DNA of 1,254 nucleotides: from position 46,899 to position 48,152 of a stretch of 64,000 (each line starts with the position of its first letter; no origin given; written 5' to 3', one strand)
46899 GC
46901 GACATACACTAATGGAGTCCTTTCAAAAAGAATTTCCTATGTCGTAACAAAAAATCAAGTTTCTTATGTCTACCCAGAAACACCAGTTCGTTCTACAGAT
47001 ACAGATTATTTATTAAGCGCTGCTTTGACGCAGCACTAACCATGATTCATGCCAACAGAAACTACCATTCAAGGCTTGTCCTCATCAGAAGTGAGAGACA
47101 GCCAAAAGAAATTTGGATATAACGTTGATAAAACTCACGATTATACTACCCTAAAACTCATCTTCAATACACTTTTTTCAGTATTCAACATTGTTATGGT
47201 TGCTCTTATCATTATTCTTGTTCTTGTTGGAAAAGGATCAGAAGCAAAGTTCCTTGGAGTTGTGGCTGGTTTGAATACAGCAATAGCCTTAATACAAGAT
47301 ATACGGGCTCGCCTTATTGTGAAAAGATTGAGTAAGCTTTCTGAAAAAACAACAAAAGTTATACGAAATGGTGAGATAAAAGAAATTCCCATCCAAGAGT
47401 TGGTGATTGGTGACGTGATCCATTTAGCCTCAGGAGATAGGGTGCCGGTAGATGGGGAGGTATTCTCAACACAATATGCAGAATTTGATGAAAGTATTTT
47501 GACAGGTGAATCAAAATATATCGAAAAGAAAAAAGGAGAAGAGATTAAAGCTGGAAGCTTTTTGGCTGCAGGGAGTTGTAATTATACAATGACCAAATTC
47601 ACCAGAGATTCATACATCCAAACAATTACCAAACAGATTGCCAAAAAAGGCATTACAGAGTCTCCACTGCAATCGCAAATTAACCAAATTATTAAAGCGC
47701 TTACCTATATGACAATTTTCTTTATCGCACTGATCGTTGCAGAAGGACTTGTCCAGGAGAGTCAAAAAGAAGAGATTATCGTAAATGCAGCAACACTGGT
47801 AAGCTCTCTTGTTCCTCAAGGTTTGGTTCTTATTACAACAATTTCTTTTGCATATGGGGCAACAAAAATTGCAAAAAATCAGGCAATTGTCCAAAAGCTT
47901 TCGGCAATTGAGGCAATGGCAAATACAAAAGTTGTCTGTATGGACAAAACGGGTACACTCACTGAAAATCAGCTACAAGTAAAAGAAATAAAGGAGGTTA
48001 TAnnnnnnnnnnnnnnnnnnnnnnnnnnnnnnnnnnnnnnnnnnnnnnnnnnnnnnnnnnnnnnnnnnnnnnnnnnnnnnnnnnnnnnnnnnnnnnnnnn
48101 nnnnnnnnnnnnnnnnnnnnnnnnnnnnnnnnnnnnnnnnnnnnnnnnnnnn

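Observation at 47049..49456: P-type ATPase encoded as two translationally coupled ORFs split right after the DKTGTLT phosphorylation motif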

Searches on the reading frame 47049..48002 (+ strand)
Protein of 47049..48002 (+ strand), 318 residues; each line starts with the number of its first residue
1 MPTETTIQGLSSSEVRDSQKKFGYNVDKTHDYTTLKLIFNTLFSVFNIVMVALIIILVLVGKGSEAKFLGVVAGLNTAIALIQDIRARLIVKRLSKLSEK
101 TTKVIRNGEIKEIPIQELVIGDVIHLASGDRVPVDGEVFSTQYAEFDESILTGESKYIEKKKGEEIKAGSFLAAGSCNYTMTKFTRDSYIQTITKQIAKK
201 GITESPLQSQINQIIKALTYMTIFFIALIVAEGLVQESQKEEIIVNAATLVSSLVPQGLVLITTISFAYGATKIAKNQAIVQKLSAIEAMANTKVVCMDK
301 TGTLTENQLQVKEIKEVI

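Call 3: search_protein_families(library=pfam, proteins=[window:47049-48002:+], max_evalue=0.01)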
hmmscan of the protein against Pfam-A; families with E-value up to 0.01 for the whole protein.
window:47049-48002:+ (318 aa): 2 families
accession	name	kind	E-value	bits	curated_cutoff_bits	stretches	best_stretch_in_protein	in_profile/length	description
PF00122.25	E1-E2_ATPase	-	1.4e-43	149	28.1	1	97-277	2-181/181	E1-E2 ATPase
PF00690.31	Cation_ATPase_N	-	6.8e-05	22.9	20.4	1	6-56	17-68/69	Cation transporter/ATPase, N-terminus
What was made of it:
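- On P-type ATPase superfamily (HAD-IC): E1-E2_ATPase Pfam hit at 1.4e-43 (call 3).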

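Call 4: search_protein_families(library=ncbifam, proteins=[window:47049-48002:+], max_evalue=0.01)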
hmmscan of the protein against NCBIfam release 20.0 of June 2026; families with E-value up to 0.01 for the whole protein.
window:47049-48002:+ (318 aa): 19 families
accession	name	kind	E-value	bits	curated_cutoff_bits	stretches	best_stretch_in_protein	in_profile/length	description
TIGR01647.1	ATPase-IIIA_H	equivalog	4.1e-53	180.7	615.5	1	9-314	1-307/755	plasma-membrane proton-efflux P-type ATPase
TIGR01525.1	ATPase-IB_hvy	subfamily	4.5e-44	151.3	346.25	1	47-315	2-270/560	heavy metal translocating P-type ATPase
TIGR01517.1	ATPase-IIB_Ca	equivalog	3.4e-39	134.7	507.05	1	8-312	54-379/882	calcium-translocating P-type ATPase, PMCA-type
TIGR01522.1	ATPase-IIA2_Ca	equivalog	1.2e-36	125.8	798.3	1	8-314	22-340/854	calcium-transporting P-type ATPase, PMR1-type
TIGR01494.1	ATPase_P-type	subfamily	3.5e-36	124.7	62.3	1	75-314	8-232/478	HAD-IC family P-type ATPase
TIGR01512.1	ATPase-IB2_Cd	subfamily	8.2e-35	120.4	313.5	1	47-315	2-256/494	cadmium family heavy metal-translocating P-type ATPase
TIGR01511.1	ATPase-IB1_Cu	subfamily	3.1e-33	115.5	397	1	86-316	66-284/542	copper-translocating P-type ATPase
NF008262.1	PRK11033.1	equivalog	7.6e-32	110.6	1005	1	41-316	174-448/731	zinc/cadmium/mercury/lead-transporting ATPase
TIGR01524.1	ATPase-IIIB_Mg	equivalog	3.3e-30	104.7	610.75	1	5-313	29-356/867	magnesium-translocating P-type ATPase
TIGR01116.1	ATPase-IIA1_Ca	equivalog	7.3e-30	103.7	703.4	1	47-315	11-287/799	calcium-translocating P-type ATPase, SERCA-type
NF033775.1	P_type_ZntA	exception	1.8e-28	99.3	1240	1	43-315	181-452/732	Zn(II)/Cd(II)/Pb(II) translocating P-type ATPase ZntA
TIGR01523.1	ATPase-IID_K-Na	equivalog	2.6e-28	98.2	645.05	2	8-218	25-230/997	potassium/sodium efflux P-type ATPase, fungal-type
TIGR01106.1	ATPase-IIC_X-K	subfamily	9.1e-27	93.3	946.1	1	71-313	112-364/997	Na,H/K antiporter P-type ATPase subunit alpha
NF007952.0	PRK10671.1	equivalog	1.1e-23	83.3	1316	1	88-316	315-544/838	copper-exporting P-type ATPase CopA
TIGR01657.1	P-ATPase-V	hypoth_equivalog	9.9e-23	79.6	618.25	2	208-314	363-469/1055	ATP13A2 family polyamine export P-type ATPase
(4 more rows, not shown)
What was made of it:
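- Closest known: P2-type pumps with solved structures. Different: Scores fall below every NCBIfam equivalog cut-off for P2A, P2B, P3A, P3B and P1B (call 4).
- Checked: Domain content (calls 3-4): ORF1 matches E1-E2_ATPase (1.4e-43) and Cation_ATPase_N.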

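Call 27: search_solved_structures(query=window:47049-48002:+, show_alignments=1, max_evalue=1e-10)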
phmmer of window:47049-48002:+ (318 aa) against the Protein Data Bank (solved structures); distinct sequences matched with E-value up to 1e-10: 77 (the best 60 are shown).
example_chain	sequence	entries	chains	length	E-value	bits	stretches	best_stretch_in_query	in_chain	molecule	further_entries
9euq_A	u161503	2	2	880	2e-35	125.9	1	4-311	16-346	Calcium-transporting ATPase lmo0841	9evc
6zhf_A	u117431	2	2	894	2e-35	125.9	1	4-311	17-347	Calcium-transporting ATPase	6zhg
7vh5_A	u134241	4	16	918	6e-35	124.4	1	8-313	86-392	Plasma membrane ATPase 1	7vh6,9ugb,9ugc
1mhs_A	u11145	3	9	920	1.8e-34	122.8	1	4-312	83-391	Plasma Membrane ATPase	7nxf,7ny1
6zhh_A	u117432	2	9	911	8.4e-34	120.6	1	4-311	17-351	Calcium-transporting ATPase | Calcium-transporting ATPase lmo0841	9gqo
8iww_A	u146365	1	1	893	1.8e-28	103.1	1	9-313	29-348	Calcium-transporting ATPase type 2C member 1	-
8iwp_A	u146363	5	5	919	1.9e-28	103.1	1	9-313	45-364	Calcium-transporting ATPase type 2C member 1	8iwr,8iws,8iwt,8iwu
7yag_A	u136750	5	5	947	2.1e-28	102.9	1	9-313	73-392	Calcium-transporting ATPase type 2C member 1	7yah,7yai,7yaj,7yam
8zyj_A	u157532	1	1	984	2.6e-24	89.5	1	70-312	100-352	Sodium/potassium-transporting ATPase subunit alpha-4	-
9n10_A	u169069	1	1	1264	3.3e-24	89.2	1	6-309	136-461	Non-SERCA-type Ca2+ -transporting P-ATPase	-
8qmp_A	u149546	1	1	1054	4.8e-24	88.6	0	243-313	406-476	Calcium-transporting ATPase 8, plasma membrane-type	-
4umv_A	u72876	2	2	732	5.2e-24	88.5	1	40-312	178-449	ZINC-TRANSPORTING ATPASE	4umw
3n23_A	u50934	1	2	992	4.5e-23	85.4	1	75-312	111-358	Sodium/potassium-transporting ATPase subunit alpha-1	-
24rc_A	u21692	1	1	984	4.5e-23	85.4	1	75-312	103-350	Sodium/potassium-transporting ATPase subunit alpha-1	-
9wak_A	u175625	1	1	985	4.5e-23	85.4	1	75-312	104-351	Sodium/potassium-transporting ATPase subunit alpha-1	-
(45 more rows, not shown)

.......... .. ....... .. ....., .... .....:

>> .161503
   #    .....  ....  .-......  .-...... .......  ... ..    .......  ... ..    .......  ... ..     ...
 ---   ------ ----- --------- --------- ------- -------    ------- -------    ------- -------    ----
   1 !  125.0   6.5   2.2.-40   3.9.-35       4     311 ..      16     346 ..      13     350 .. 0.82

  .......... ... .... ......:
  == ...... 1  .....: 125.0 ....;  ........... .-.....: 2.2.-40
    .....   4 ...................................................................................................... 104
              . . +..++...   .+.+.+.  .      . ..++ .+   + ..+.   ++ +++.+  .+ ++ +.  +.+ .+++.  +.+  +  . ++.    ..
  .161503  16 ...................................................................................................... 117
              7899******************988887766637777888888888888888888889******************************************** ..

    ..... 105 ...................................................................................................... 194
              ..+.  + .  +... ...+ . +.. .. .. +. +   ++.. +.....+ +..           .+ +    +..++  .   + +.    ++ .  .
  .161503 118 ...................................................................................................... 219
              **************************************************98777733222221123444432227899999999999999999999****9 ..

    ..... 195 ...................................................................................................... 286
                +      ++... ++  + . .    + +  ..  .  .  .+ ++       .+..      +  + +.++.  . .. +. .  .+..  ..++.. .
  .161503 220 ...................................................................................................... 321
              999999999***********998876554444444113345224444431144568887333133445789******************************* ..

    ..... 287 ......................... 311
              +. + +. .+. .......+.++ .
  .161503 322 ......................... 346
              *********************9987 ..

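Call 35: list_cluster_members(proteins=[window:47049-48002:+, window:48002-49453:+, P0002, P0008, P0015, P0019, P0027, P0053, P0054, P0056])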
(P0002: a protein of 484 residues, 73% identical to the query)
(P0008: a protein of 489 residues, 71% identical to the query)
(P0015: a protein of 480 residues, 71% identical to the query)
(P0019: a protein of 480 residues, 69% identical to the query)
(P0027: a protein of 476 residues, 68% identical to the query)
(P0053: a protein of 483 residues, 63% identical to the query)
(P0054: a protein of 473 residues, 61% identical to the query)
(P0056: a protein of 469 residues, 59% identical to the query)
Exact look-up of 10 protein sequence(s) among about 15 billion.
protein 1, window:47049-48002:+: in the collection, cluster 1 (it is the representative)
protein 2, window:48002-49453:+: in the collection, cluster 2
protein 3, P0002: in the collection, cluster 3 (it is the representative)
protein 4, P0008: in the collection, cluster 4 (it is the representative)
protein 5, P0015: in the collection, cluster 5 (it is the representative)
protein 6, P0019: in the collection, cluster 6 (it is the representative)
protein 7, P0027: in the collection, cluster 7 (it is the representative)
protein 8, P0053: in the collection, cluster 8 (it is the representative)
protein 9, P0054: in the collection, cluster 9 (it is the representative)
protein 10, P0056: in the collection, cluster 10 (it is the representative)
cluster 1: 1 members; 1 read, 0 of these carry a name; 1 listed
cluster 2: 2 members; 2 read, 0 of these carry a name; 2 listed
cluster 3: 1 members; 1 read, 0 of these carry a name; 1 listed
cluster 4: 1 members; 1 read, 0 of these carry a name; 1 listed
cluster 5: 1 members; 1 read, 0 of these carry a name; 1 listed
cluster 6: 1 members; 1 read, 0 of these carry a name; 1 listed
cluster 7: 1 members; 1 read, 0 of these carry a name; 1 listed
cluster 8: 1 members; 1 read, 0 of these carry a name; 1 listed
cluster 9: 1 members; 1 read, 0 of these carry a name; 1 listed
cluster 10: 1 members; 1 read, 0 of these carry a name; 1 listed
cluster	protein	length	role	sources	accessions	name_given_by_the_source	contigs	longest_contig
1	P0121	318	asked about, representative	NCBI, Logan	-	-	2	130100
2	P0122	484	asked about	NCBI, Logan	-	-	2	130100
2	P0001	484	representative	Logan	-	-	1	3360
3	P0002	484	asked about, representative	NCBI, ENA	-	-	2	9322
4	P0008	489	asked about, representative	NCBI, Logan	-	-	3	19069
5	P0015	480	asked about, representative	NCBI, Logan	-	-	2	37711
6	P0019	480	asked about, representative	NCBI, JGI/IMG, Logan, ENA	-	-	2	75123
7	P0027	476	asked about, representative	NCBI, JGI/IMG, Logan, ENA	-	-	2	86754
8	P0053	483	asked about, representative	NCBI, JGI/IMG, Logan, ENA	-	-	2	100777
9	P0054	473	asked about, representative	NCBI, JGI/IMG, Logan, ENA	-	-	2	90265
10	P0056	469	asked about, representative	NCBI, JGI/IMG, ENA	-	-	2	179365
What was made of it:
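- The exact ORF1 and ORF2 proteins are also on record from both NCBI and Logan assemblies (call 35).
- Tried and rejected: list_cluster_members returned no names or taxa for the clade (call 35).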

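Call 61: search_protein_representatives(protein=window:47049-48002:+)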
Query: 318 residues. Proteins with E-value up to 0.001 (for the whole library): 45164; up to 1e-10: 17670; up to 1e-30: 1393. The best 150 are listed.
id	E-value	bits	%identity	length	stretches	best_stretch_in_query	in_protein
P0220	2.6e-138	476.5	72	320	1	5-315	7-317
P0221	8.9e-102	356.7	69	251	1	3-248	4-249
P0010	2.2e-90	319.3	50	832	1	8-314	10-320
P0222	9.2e-60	218.9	36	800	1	8-314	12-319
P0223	1.2e-54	202.2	39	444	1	4-313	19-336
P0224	2.3e-54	201.2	38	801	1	28-314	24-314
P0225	5.2e-54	200.0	35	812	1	6-317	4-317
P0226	8.2e-52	192.8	35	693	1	8-315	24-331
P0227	1.2e-51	192.3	37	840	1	8-315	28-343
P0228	2.6e-51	191.2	35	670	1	8-315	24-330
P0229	2.9e-51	191.0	35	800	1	23-314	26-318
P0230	3.4e-51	190.8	39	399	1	7-314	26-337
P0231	6.1e-51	190.0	36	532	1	33-314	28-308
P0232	6.9e-51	189.8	33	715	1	8-313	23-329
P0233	7.5e-51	189.7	34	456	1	6-316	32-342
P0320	6.2e-45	170.3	34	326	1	7-313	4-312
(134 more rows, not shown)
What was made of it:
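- In an exhaustive search of 1.84 billion representatives, the ORF1 clade is represented by a 320-aa protein, followed by the unsplit P0010 at 50% identity (call 61).
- Tried and rejected: Their existence is shown by the loci and by call 61.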

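Call 62: find_encoding_contigs(protein=P0320, flank=3000, max_places=2)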
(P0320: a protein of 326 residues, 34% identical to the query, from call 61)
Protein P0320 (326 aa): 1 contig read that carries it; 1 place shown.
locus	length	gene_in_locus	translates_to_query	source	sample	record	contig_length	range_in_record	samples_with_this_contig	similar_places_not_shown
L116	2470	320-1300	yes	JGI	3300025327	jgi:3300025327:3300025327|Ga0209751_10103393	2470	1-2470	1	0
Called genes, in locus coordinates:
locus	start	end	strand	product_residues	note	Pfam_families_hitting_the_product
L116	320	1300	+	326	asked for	PF00122:E1-E2_ATPase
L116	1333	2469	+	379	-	?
